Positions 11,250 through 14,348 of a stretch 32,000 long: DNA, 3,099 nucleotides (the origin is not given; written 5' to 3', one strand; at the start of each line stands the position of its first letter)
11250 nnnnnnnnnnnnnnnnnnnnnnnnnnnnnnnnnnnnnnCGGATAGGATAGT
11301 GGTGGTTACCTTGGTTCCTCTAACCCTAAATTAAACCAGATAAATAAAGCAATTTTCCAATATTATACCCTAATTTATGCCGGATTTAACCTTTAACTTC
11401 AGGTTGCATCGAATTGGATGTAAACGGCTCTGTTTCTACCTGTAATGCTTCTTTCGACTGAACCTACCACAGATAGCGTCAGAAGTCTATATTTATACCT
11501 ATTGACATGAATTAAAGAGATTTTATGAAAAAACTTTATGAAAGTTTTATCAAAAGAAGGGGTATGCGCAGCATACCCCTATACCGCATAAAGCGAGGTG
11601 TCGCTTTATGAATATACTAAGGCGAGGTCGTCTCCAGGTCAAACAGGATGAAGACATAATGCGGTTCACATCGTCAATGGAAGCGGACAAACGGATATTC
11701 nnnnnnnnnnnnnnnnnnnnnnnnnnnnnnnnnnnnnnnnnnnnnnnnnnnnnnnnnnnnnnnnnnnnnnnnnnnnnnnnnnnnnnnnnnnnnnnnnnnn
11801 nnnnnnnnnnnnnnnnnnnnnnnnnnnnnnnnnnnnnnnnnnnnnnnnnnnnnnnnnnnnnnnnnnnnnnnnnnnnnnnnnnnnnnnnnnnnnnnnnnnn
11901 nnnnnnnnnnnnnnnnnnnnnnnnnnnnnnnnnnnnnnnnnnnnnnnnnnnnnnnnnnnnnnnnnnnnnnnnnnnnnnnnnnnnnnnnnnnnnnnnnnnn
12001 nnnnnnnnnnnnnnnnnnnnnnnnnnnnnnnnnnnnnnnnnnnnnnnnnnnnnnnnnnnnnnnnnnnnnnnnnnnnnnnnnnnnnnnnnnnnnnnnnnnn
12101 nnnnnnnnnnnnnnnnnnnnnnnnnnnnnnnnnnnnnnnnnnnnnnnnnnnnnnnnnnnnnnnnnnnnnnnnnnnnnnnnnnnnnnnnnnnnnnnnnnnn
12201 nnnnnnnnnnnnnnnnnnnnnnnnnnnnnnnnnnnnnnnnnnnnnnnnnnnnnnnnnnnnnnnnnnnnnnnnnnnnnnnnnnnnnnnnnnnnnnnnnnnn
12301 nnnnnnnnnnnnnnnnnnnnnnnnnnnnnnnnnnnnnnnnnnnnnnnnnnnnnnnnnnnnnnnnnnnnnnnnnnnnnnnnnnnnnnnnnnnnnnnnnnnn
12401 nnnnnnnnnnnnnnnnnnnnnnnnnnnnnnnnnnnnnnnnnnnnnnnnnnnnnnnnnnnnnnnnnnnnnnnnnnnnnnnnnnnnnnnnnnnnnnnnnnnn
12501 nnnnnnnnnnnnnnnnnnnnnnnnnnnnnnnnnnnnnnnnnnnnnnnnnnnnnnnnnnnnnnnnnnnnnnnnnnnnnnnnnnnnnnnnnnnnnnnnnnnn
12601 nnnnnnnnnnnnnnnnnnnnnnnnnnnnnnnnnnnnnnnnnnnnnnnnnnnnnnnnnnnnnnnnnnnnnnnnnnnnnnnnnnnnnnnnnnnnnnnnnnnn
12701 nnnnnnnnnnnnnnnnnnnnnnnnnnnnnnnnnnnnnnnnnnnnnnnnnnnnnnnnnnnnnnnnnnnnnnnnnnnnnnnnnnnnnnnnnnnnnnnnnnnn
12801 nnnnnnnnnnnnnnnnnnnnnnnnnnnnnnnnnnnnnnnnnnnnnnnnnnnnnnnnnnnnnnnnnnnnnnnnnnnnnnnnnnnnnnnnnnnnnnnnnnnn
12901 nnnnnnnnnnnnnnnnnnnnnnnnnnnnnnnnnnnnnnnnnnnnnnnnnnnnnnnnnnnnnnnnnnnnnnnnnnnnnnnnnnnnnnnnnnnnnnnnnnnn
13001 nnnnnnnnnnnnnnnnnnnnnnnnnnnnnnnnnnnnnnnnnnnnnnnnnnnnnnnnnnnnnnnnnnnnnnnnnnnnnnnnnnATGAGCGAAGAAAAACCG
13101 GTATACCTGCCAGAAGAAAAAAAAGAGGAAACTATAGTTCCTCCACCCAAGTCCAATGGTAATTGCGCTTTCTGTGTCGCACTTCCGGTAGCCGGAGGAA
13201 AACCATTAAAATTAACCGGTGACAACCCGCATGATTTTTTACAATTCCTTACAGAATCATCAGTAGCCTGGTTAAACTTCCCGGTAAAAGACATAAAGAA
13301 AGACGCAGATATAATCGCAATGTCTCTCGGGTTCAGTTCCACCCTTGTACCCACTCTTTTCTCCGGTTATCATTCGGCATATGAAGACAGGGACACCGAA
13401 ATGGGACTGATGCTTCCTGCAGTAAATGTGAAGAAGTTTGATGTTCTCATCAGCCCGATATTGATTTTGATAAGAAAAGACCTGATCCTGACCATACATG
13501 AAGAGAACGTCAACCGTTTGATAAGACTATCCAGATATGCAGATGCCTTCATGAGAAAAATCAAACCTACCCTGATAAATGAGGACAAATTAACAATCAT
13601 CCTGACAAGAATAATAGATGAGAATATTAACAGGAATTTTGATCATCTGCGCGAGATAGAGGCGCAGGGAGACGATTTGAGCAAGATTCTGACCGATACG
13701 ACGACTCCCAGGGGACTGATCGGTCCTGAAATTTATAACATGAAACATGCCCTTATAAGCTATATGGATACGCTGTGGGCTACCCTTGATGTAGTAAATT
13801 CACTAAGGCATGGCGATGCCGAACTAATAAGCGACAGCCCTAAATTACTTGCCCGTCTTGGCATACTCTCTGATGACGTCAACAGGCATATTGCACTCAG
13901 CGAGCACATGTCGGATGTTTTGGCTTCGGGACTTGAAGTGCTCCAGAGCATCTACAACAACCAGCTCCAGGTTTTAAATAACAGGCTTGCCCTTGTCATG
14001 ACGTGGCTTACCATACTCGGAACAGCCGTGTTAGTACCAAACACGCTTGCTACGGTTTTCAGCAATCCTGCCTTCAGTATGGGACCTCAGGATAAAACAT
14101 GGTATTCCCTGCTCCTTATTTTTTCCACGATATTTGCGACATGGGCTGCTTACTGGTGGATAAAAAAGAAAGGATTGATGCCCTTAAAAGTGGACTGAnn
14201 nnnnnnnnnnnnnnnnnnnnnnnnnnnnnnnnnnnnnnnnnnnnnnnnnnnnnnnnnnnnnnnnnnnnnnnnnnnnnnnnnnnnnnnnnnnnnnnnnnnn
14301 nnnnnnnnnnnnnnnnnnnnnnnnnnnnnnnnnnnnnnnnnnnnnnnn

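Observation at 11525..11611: argH start codon sequestered in a repeat-derived hairpin, preceded by an Arg-rich 28-codon uORF ending in ATGA overlap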

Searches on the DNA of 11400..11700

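Call 57: search_rna_families(source=window, start=11400, end=11700, threshold=evalue, max_evalue=1)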
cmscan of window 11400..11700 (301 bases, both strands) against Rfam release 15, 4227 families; matches with E-value up to 1: 0.
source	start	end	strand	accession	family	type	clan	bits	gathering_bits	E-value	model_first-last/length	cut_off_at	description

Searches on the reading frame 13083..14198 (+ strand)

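Call 13: search_protein_families(library=pfam, proteins=[window:13083-14198:+])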
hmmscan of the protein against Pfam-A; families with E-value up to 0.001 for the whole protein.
window:13083-14198:+ (371 aa): 1 family
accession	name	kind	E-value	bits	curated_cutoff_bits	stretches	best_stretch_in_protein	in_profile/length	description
PF01544.23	CorA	-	3.9e-26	92.5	27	1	74-362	16-292/292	CorA-like Mg2+ transporter protein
